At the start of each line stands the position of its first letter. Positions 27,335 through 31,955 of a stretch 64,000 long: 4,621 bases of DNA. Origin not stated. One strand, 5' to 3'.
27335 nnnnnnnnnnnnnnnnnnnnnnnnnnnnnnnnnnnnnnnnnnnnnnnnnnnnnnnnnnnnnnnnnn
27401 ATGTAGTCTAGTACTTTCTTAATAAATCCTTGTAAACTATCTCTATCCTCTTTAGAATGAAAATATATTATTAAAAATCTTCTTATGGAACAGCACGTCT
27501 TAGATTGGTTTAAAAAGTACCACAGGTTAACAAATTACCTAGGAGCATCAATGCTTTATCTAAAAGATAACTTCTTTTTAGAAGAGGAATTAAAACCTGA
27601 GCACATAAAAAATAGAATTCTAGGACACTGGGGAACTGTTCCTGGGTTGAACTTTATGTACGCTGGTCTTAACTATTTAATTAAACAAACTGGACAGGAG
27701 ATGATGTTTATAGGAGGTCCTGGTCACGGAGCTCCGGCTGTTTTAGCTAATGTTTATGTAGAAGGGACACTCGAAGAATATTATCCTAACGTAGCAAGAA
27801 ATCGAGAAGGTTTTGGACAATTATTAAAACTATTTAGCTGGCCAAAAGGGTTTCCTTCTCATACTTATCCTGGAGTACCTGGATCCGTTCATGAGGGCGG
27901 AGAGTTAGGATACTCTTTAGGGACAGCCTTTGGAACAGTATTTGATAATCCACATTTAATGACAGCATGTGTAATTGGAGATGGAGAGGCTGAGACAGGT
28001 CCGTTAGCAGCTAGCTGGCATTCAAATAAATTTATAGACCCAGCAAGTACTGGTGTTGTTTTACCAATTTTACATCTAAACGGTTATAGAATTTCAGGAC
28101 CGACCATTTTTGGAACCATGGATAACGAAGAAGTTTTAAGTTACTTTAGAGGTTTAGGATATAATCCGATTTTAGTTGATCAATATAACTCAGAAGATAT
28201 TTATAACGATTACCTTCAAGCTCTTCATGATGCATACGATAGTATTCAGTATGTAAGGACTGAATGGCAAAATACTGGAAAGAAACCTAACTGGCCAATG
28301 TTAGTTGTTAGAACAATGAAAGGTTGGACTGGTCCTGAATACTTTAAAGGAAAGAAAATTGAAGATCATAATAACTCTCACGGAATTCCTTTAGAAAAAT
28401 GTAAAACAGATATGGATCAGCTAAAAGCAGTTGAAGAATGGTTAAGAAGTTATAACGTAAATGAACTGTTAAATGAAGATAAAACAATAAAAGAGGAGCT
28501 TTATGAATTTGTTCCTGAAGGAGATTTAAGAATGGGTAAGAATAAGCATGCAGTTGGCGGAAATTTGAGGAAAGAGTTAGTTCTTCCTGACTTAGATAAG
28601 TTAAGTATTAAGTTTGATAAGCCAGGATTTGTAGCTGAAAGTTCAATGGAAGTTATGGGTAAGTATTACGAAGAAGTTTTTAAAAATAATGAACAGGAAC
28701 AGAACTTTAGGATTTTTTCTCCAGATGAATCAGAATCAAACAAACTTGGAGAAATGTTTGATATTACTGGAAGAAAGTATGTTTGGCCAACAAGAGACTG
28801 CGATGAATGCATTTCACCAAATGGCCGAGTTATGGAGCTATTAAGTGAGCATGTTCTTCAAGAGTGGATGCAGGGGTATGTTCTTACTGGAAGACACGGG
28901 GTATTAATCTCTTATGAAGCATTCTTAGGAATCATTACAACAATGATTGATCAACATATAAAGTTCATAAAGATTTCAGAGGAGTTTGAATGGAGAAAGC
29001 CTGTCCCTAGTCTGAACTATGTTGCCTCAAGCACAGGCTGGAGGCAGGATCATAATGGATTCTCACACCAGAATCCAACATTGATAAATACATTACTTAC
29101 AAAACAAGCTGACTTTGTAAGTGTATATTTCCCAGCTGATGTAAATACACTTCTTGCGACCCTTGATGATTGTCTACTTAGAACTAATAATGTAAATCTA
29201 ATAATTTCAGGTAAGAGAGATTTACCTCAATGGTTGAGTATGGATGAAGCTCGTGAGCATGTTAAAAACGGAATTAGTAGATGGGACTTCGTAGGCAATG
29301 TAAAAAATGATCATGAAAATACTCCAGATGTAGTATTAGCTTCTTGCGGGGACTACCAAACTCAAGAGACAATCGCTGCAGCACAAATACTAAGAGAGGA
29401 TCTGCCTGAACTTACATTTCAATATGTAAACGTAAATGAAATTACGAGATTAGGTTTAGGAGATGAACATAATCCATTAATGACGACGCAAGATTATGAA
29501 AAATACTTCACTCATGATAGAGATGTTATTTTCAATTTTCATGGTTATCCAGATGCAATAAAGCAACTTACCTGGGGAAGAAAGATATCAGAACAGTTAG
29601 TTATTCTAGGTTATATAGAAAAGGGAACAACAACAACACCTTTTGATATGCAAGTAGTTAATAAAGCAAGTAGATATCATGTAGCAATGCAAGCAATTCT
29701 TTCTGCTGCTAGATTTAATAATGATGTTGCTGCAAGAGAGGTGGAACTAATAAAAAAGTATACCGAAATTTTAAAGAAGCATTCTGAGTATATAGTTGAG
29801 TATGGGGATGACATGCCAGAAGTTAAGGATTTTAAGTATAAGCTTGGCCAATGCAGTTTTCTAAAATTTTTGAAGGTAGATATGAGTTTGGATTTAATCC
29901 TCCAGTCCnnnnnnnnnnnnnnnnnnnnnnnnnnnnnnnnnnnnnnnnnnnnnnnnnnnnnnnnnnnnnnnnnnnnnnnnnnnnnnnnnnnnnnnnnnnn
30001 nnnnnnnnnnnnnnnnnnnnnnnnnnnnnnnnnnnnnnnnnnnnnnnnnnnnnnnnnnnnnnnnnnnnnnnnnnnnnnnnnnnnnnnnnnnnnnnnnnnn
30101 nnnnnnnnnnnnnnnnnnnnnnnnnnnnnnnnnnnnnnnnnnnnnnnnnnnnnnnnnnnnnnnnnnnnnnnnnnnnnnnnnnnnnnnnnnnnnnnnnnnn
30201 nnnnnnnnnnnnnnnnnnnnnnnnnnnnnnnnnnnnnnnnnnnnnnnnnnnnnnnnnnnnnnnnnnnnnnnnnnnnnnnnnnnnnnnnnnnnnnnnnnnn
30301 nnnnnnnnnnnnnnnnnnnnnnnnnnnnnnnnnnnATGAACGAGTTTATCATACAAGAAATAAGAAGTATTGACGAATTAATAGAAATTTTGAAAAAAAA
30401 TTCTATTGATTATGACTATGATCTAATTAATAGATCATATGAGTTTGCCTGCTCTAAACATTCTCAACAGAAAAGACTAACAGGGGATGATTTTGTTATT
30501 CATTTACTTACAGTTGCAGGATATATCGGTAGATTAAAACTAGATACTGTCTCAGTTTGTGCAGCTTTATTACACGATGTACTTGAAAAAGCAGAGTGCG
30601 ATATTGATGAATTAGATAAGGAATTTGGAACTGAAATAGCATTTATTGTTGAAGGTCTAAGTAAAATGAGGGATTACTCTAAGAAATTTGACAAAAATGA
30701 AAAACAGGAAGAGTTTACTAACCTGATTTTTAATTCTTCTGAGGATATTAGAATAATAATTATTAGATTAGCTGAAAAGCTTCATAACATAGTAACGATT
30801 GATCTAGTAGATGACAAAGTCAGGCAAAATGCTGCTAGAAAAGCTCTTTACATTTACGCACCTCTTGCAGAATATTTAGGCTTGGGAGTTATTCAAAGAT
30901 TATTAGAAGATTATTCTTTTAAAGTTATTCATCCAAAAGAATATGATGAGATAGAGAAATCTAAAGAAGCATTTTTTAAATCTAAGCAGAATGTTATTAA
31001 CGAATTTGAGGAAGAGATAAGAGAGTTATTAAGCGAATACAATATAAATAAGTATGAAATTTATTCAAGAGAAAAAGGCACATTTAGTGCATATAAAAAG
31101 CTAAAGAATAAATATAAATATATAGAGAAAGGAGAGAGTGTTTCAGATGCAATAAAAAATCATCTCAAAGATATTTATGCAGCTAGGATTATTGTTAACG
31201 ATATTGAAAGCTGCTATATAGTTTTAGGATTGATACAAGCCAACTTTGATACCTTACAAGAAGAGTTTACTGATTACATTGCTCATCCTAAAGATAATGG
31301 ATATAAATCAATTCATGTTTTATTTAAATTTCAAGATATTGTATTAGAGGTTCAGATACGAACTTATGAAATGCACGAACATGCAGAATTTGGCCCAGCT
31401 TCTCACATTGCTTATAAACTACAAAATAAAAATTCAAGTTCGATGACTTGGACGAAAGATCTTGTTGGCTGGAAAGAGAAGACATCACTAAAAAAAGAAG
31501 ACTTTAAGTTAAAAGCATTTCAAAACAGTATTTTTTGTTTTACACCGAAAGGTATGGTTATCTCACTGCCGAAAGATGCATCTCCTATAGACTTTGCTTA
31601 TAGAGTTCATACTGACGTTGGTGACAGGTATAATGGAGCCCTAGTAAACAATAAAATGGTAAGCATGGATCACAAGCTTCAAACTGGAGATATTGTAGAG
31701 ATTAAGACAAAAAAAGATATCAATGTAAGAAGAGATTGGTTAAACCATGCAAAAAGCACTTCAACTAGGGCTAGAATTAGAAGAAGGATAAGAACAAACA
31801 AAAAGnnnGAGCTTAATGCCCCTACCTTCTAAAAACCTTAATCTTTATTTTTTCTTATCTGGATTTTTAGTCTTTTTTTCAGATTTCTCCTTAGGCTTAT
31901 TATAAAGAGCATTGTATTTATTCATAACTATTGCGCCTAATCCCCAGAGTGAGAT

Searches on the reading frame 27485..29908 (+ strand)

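Call 62: search_protein_families(library=pfam, proteins=[window:27485-29908:+], max_evalue=0.0001)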
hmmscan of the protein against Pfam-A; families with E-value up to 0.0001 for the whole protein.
window:27485-29908:+ (808 aa): 3 families
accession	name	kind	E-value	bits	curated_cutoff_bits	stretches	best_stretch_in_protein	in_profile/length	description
PF09364.15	XFP_N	-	2e-139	464.9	23.7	1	5-360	6-363/364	XFP N-terminal domain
PF03894.20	XFP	-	3.4e-74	248.8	22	1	390-564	2-175/177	D-xylulose 5-phosphate/D-fructose 6-phosphate phosphoketolase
PF09363.15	XFP_C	-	3.5e-68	229.5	23.4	1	577-784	1-201/202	XFP C-terminal domain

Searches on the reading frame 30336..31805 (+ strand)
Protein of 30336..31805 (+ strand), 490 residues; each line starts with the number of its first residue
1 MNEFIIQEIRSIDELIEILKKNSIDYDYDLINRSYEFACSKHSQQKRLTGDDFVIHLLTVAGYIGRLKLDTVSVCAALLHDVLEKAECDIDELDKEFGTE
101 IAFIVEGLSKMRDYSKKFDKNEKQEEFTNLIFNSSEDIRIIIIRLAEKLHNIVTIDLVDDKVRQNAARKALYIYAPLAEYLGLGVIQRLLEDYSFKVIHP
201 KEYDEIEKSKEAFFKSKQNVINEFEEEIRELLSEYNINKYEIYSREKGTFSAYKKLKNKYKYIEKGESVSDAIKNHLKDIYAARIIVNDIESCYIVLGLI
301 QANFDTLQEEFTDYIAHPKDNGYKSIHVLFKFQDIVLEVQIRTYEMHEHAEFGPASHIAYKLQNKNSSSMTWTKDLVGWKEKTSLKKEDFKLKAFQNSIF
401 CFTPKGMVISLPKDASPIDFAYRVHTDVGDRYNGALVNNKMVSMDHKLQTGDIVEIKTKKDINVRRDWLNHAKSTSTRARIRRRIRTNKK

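Call 62: search_protein_families(library=pfam, proteins=[window:30336-31805:+], max_evalue=0.0001)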
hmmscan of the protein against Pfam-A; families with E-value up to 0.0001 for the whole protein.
window:30336-31805:+ (490 aa): 4 families
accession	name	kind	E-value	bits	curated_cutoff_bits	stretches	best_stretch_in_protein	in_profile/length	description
PF13328.12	HD_4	-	3e-30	105.4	27.2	1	35-183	2-155/156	HD domain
PF04607.23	RelA_SpoT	-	4.8e-29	101.4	27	1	244-364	1-112/113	Region found in RelA / SpoT proteins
PF02824.27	TGS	-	5.2e-20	71.7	22.2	1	399-458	1-60/60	TGS domain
PF01966.28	HD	-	5.2e-05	23.9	22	1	55-151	3-115/116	HD domain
